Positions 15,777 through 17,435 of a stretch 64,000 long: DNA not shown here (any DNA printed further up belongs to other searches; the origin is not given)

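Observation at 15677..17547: Orphan HEPN-motif gene bracketed by 34-bp inverted repeats, inserted after the copper operon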

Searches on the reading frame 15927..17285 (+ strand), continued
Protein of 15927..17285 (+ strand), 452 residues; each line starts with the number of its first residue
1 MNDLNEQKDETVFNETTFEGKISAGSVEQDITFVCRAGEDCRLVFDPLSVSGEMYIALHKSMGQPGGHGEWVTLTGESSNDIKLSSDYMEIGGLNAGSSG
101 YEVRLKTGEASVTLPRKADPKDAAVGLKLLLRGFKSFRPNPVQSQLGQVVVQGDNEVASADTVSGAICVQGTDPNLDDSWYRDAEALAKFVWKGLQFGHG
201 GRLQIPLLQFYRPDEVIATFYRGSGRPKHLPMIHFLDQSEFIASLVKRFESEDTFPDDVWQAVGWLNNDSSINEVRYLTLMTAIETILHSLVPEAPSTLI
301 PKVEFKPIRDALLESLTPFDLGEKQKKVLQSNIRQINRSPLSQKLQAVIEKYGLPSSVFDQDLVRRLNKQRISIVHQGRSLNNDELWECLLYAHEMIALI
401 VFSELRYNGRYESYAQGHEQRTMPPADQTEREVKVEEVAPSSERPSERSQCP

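Call 56: fold_search(model_id=the predicted structure, library=pdb)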
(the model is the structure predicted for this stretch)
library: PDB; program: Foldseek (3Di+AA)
matches with E <= 10: 384; with E <= 0.001: 0
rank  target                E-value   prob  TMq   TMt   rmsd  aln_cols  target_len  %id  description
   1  4bxm_A                3.3e-02  0.33  0.09  0.24  16.2       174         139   14  Complement regulator acquiring outer surface protein BbCRASP-4 or ErpC from Borrelia burgdorferi (released 2014-07-23)
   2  4i8m                  6.1e-02  0.08  0.12  0.12  20.3       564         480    9  Crystal structure of rabbit Ryanodine receptor 1 (residues 1-536) disease mutant V219I (released 2013-02-20)
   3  2rde_A                6.7e-02  0.66  0.15  0.28  14.5       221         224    8  Crystal structure of VCA0042 complexed with c-di-GMP (released 2007-10-30)
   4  4j38_A                7.5e-02  0.15  0.08  0.21  16.4       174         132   11  Structure of Borrelia burgdorferi Outer surface protein E in complex with Factor H domains 19-20 (released 2013-05-15)
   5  4xc5_B                8.7e-02  0.04  0.06  0.11  18.0       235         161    3  CRYSTAL STRUCTURE OF THE T1L REOVIRUS ATTACHMENT PROTEIN SIGMA1 (released 2015-04-01)
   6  4w64_A                1.0e-01  0.93  0.16  0.36   5.9       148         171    8  Hcp1 protein from Acinetobacter baumannii AB0057 (released 2015-07-01)
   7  4w64_C                1.0e-01  0.60  0.14  0.31  17.3       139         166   12  Hcp1 protein from Acinetobacter baumannii AB0057 (released 2015-07-01)
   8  4bf3_B                1.0e-01  0.21  0.09  0.25  16.4       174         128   11  ErpC, a member of the complement regulator acquiring family of surface proteins from Borrelia burgdorfei, possesses an (released 2013-06-05)
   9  8tul_A                1.2e-01  0.11  0.09  0.12  20.2       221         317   15  Cryo-EM structure of the human MRS2 magnesium channel under Mg2+ condition (released 2023-09-13)
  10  8t5j                  1.2e-01  0.09  0.07  0.17  21.0       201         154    8  Crystal structure of outer membrane lipoprotein carrier protein (LolA) from Francisella philomiragia (released 2023-06-28)
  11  9tpm                  1.3e-01  0.08  0.08  0.13  22.7       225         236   12  Structure of LolB from Porphyromonas gingivalis (released 2026-02-18)
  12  5csl_A                1.6e-01  0.06  0.11  0.04  26.9       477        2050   10  Crystal structure of the 500 kD yeast acetyl-CoA carboxylase holoenzyme dimer (released 2015-10-28)
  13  5xeu_A                1.8e-01  0.95  0.17  0.48   4.0       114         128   11  crystal structure of Hcp2 from Salmonella typhimurium (released 2017-08-16)
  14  4bxm_B                1.8e-01  0.16  0.09  0.25  16.2       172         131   13  Complement regulator acquiring outer surface protein BbCRASP-4 or ErpC from Borrelia burgdorferi (released 2014-07-23)
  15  8ceo_d                2.0e-01  0.06  0.10  0.09  18.9       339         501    8  Yeast RNA polymerase II transcription pre-initiation complex with core Mediator and the +1 nucleosome (released 2023-03-08)
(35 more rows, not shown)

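Call 57: find_related_loci(query=A2, collection=metagenome_contigs, flank=6000)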
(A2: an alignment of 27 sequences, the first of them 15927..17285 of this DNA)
Query A2 (452 aa) in metagenome_contigs; peptide patterns used: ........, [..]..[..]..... (x = any residue, [..] = any of these).
418 stretches matched a pattern; 4 encode a relative of the query (tblastn E <= 1e-3); 3 distinct loci.
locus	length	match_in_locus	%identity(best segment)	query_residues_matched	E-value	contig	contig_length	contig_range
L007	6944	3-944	54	111-423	4e-111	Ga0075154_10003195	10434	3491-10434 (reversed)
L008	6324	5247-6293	43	5-355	2e-94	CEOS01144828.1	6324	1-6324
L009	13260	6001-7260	60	4-423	5e-176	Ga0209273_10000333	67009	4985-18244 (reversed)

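Call 84: search_protein_families(library=pfam, alignment_id=A2, max_evalue=0.01)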
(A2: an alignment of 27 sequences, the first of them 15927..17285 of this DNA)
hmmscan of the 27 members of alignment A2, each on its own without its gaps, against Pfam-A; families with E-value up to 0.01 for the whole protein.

A. member 1, window:15927-17285:+ (452 aa): 1 family
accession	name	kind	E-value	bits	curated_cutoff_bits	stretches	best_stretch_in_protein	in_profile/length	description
PF18739.6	HEPN_Apea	-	4.2e-06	27.7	24.4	1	278-406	1-131/136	Apea-like HEPN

B. families by the number of members that match (of 27 scanned): 3 families
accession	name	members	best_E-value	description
PF18739.6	HEPN_Apea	23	6.4e-08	Apea-like HEPN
PF18735.6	HEPN_RiboL-PSP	3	5.1e-05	RiboL-PSP-HEPN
PF18730.6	HEPN_Cthe2314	1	0.0026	Cthe_2314-like HEPN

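Call 85: search_protein_families(library=padloc, alignment_id=A2, max_evalue=0.1)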
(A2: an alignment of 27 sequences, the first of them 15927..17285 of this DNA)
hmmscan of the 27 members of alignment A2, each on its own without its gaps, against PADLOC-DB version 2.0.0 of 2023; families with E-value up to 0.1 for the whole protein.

A. member 1, window:15927-17285:+ (452 aa): 1 family
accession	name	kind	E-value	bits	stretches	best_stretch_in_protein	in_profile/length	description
PDLC01679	Cas13-ApeA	-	0.0056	14.5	1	265-353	39-119/187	Cas13-ApeA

B. families by the number of members that match (of 27 scanned): 2 families
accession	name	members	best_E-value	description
PDLC01679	Cas13-ApeA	19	4.1e-06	Cas13-ApeA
PDLC01680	Cas13-ApeA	16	2.5e-05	Cas13-ApeA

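Call 94: search_protein_representatives(alignment_id=A2)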
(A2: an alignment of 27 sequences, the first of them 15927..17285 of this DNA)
Query: 27 sequences, 421 profile positions. Proteins with E-value up to 0.001 (for the whole library): 549; up to 1e-10: 350; up to 1e-30: 155. The best 150 are listed.
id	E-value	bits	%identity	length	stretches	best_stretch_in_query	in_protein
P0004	8.7e-215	729.6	-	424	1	4-420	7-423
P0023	1.1e-156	538.2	-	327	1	86-412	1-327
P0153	1.9e-143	494.6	-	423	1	5-420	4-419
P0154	3.0e-136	470.9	-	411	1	7-413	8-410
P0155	1.5e-129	448.8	-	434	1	9-418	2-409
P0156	1.4e-121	422.6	-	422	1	10-419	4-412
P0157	4.8e-116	404.3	-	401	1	10-411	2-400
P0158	1.2e-114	399.7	-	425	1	9-416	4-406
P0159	4.3e-114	397.9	-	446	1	11-416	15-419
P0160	2.3e-112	392.2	-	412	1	11-418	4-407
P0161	3.1e-111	388.4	-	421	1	14-417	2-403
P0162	9.5e-109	380.3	-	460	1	9-419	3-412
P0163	1.1e-108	380.1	-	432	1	4-419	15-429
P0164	2.0e-107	375.9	-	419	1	4-418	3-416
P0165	3.0e-106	372.0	-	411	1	9-419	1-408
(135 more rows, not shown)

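Call 96: fold_search(model_id=the predicted structure, library=viral)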
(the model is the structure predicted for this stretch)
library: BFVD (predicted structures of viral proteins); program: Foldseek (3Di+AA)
matches with E <= 10: 371; with E <= 0.001: 0
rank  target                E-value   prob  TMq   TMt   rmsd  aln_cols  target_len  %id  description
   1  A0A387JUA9            1.9e-02  0.11  0.07  0.09  18.6       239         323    8  (no name in the UniProt tables at hand)
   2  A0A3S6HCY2            3.6e-02  0.99  0.22  0.40   8.1       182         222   14  (no name in the UniProt tables at hand)
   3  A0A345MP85            3.7e-02  0.09  0.10  0.10  25.2       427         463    8  (no name in the UniProt tables at hand)
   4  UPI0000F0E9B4         5.9e-02  0.06  0.07  0.13  17.4       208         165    6  (no name look-up for this kind of identifier)
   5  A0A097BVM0            7.2e-02  0.08  0.07  0.10  19.3       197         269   11  Outer fiber [Muscovy duck reovirus]
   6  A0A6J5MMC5            1.1e-01  0.09  0.09  0.15  16.7       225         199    9  Uncharacterized protein [uncultured Caudovirales phage]
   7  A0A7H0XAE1            1.4e-01  0.08  0.09  0.11  14.2       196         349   12  (no name in the UniProt tables at hand)
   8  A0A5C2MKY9            1.4e-01  0.07  0.06  0.07  19.0       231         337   10  (no name in the UniProt tables at hand)
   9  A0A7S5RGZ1            1.5e-01  0.96  0.16  0.35   4.3       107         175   13  (no name in the UniProt tables at hand)
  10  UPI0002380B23         1.5e-01  0.06  0.07  0.09  18.3       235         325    6  (no name look-up for this kind of identifier)
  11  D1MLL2                1.7e-01  0.04  0.05  0.05  18.1       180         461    6  Sigma 1 protein [Mammalian orthoreovirus 2]
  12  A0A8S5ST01            1.9e-01  0.05  0.10  0.12  37.5       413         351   12  DUF2213 domain-containing protein [Myoviridae sp. ctZ2t4]
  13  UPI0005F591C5         2.1e-01  0.03  0.05  0.10  18.0       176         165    3  (no name look-up for this kind of identifier)
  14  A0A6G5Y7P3            2.2e-01  0.54  0.11  0.35  14.3       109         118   11  (no name in the UniProt tables at hand)
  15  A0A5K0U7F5            2.3e-01  0.08  0.11  0.08  15.1       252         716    6  GTPase [Yasminevirus sp. GU-2018]
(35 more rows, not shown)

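Call 100: search_dna_similar(query=window:15927-17285:+, collection=phages, mode=protein, max_evalue=0.001, max_rows=10)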
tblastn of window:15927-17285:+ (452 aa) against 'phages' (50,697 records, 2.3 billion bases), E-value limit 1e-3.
No match.

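Call 101: get_annotated_region(hit=H4, flank=6000)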
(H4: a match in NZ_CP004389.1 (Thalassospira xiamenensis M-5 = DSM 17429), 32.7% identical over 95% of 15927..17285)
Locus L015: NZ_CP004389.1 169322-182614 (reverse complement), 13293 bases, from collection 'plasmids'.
description: Thalassospira xiamenensis M-5 = DSM 17429 strain M-5 plasmid unnamed, complete sequence
organism: Thalassospira xiamenensis M-5 = DSM 17429 (NCBI taxid 1123366)
taxonomy: Bacteria; Pseudomonadota; Alphaproteobacteria; Rhodospirillales; Thalassospiraceae; Thalassospira; Thalassospira xiamenensis; Thalassospira xiamenensis M-5 = DSM 17429
host: -; source: surface seawater from the sea close to Xiamen, China; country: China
typing (MOB-suite, as given by PLSDB): non-mobilizable
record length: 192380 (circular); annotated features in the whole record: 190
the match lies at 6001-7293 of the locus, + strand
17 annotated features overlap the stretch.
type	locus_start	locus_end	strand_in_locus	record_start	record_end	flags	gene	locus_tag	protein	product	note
CDS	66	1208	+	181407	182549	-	-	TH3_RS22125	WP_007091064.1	hypothetical protein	-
CDS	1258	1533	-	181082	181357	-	-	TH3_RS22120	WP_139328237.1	hypothetical protein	-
CDS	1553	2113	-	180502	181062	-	-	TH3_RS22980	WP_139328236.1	hypothetical protein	-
CDS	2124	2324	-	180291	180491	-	-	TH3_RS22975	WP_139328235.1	hypothetical protein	-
CDS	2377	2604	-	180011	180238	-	-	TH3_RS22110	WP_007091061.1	hypothetical protein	-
CDS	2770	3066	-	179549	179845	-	-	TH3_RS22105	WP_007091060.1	hypothetical protein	-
CDS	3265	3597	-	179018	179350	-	-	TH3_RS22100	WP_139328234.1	hypothetical protein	-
CDS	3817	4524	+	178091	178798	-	-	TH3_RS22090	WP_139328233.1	recombinase family protein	-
CDS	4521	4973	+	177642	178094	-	-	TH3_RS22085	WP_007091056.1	hypothetical protein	-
CDS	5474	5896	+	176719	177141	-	-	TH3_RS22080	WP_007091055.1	hypothetical protein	-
CDS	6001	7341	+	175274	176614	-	-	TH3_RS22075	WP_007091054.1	hypothetical protein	-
CDS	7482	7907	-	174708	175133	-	-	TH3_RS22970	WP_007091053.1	hypothetical protein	-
CDS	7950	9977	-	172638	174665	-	-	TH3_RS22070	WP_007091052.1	hypothetical protein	-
CDS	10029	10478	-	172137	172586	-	-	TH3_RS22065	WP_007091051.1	hypothetical protein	-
CDS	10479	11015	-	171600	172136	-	-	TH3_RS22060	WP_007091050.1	NYN domain-containing protein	-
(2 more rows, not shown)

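Call 102: search_protein_families(library=padloc, proteins=[L009:7456-9132:+, L009:4902-5873:-, L009:3995-4912:-, L009:9301-10047:-, L009:10938-11942:+, L002:9408-10718:-, L003:10812-12965:-, L015:7950-9977:-, L015:5474-5896:+, L015:10479-11015:-], max_evalue=0.001)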
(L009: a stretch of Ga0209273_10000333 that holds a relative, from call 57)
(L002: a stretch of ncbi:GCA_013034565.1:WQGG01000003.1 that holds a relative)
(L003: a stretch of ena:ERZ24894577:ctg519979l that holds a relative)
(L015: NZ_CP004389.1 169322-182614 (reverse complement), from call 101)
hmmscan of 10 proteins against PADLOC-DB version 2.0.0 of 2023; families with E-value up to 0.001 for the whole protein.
L009:7456-9132:+ (558 aa): 0 families

L009:4902-5873:- (323 aa): 4 families
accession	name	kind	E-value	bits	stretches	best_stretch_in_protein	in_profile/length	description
PDLC02227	AbiEi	-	2.3e-94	313.3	1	41-322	1-231/233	AbiEi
PDLC02225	AbiEi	-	8.1e-05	20.4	1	48-129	6-82/198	AbiEi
PDLC02265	AbiEi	-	0.00023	18.9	1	53-128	8-82/198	AbiEi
PDLC02283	AbiEi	-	0.00053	17.8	1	53-127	11-84/201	AbiEi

L009:3995-4912:- (305 aa): 17 families
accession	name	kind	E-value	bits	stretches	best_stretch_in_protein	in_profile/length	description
PDLC02290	AbiEii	-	1.2e-119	397.1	1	4-302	2-288/290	AbiEii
PDLC02305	AbiEii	-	1.5e-29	101.2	1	26-264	44-281/306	AbiEii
PDLC02294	AbiEii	-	3.5e-13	48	1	27-196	45-209/260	AbiEii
PDLC02303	AbiEii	-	1.4e-11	42.4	1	28-193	42-201/249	AbiEii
PDLC02304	AbiEii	-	1.2e-10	39.8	1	18-188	34-203/260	AbiEii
PDLC02324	AbiEii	-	2.5e-09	35.3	0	140-177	119-158/231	AbiEii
PDLC02307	AbiEii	-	1e-08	33.3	1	5-177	3-148/219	AbiEii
PDLC02318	AbiEii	-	2.7e-08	31.5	1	27-234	42-243/280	AbiEii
PDLC02291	AbiEii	-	2.2e-07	28.5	1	18-222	51-244/310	AbiEii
PDLC02328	AbiEii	-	1.2e-06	26.6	1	26-175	14-143/203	AbiEii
PDLC02313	AbiEii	-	9.8e-06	23.2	1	26-176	43-191/254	AbiEii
PDLC02293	AbiEii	-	2.4e-05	22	1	28-177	43-194/270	AbiEii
PDLC02323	AbiEii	-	3e-05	21.7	1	16-176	30-186/248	AbiEii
PDLC02298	AbiEii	-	6.7e-05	20.4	1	30-190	31-177/220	AbiEii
PDLC02317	AbiEii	-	7.4e-05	19.9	1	104-212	133-246/396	AbiEii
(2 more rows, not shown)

L009:9301-10047:- (248 aa): 0 families

L009:10938-11942:+ (334 aa): 23 families
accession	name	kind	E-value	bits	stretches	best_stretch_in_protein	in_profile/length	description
PDLC00808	Cyclase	-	6.9e-127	421.2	1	18-330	2-324/325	oligonucleotide-cyclase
PDLC00803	Cyclase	-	3e-26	90.6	1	39-322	16-250/253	oligonucleotide-cyclase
PDLC00823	Cyclase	-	2e-23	81.5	1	34-234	16-201/285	oligonucleotide-cyclase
PDLC00791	Cyclase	-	6.7e-20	69.5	1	43-329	29-339/345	oligonucleotide-cyclase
PDLC00773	Cyclase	-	2.1e-14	51.9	1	63-330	41-296/334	oligonucleotide-cyclase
PDLC00796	Cyclase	-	1.5e-12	45.6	1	37-231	15-203/432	oligonucleotide-cyclase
PDLC00787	Cyclase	-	2.1e-12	45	1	33-331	14-304/333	oligonucleotide-cyclase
PDLC00793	Cyclase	-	2.3e-12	44.8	1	47-332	24-301/462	oligonucleotide-cyclase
PDLC00822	Cyclase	-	4.6e-12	44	2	35-159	15-130/375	oligonucleotide-cyclase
PDLC00776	Cyclase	-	8.1e-12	43.1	1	62-328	38-283/287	oligonucleotide-cyclase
PDLC00809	Cyclase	-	3.7e-11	41.2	1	54-329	31-293/295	oligonucleotide-cyclase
PDLC00774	Cyclase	-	8.6e-11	39.6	1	23-330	5-288/316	oligonucleotide-cyclase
PDLC00802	Cyclase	-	1.8e-09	35.3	1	189-330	201-330/332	oligonucleotide-cyclase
PDLC00792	Cyclase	-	2e-09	35.3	1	40-232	19-206/236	oligonucleotide-cyclase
PDLC00818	Cyclase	-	2.4e-09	35.2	1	65-329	39-293/322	oligonucleotide-cyclase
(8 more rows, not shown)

L002:9408-10718:- (436 aa): 0 families

L003:10812-12965:- (717 aa): 0 families

L015:7950-9977:- (675 aa): 0 families

L015:5474-5896:+ (140 aa): 0 families

L015:10479-11015:- (178 aa): 2 families
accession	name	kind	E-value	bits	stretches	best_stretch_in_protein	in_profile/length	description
PDLC01154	NYN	-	2.6e-14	51.3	1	13-174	149-304/310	"LabA-like protein, NYN family nuclease"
PDLC04163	HEC-09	-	0.00029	18.6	0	101-165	114-174/203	-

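Call 103: search_protein_families(library=pfam, proteins=[L009:7456-9132:+, L009:4902-5873:-, L009:3995-4912:-, L009:9301-10047:-, L009:10938-11942:+, L002:9408-10718:-, L003:10812-12965:-, L015:7950-9977:-, L015:5474-5896:+, L015:3817-4524:+], max_evalue=0.001)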
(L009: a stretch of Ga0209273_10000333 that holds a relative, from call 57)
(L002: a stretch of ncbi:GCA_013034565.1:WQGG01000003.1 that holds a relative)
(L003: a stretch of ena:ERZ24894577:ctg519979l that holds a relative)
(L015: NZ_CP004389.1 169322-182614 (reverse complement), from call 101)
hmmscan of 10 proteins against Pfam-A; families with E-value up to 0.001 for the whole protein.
L009:7456-9132:+ (558 aa): 1 family
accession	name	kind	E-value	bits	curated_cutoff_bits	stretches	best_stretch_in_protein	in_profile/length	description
PF19614.4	DUF6119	-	2e-123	413.3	27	1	7-550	1-524/524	Family of unknown function (DUF6119)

L009:4902-5873:- (323 aa): 3 families
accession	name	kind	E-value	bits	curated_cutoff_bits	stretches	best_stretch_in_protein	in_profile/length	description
PF11459.13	AbiEi_3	-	4.4e-42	143.8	26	1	216-317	56-157/157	Transcriptional regulator, AbiEi antitoxin, Type IV TA system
PF17194.10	AbiEi_3_N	-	1e-26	93.2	26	1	47-137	3-93/93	Transcriptional regulator, AbiEi antitoxin N-terminal domain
PF13338.12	AbiEi_4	-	0.00046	20.7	25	0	68-97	20-49/49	Transcriptional regulator, AbiEi antitoxin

L009:3995-4912:- (305 aa): 1 family
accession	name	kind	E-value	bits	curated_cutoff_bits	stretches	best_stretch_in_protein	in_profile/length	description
PF08843.17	AbiEii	-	1.3e-39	137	22.5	1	13-280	2-235/238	Nucleotidyl transferase AbiEii toxin, Type IV TA system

L009:9301-10047:- (248 aa): 1 family
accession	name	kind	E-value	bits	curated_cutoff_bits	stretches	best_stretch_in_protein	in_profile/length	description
PF08808.17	RES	-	1.5e-09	38.5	23.2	1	76-213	9-157/157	RES domain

L009:10938-11942:+ (334 aa): 3 families
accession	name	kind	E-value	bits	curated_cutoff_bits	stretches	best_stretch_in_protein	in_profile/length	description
PF18144.7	SMODS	-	1.1e-09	39.2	26.5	1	24-161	5-136/164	Second Messenger Oligonucleotide or Dinucleotide Synthetase domain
PF09249.16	tRNA_NucTransf2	-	0.0002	22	27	0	241-303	40-102/113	tRNA nucleotidyltransferase, second domain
PF07984.18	NTP_transf_7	-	0.00095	18.9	27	0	49-135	33-115/321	Nucleotidyltransferase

L002:9408-10718:- (436 aa): 0 families

L003:10812-12965:- (717 aa): 0 families

L015:7950-9977:- (675 aa): 0 families

L015:5474-5896:+ (140 aa): 0 families

L015:3817-4524:+ (235 aa): 1 family
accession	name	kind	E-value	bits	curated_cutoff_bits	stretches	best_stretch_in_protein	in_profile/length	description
PF00239.26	Resolvase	-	2.3e-05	25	23.3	1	26-172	1-144/145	Resolvase, N terminal domain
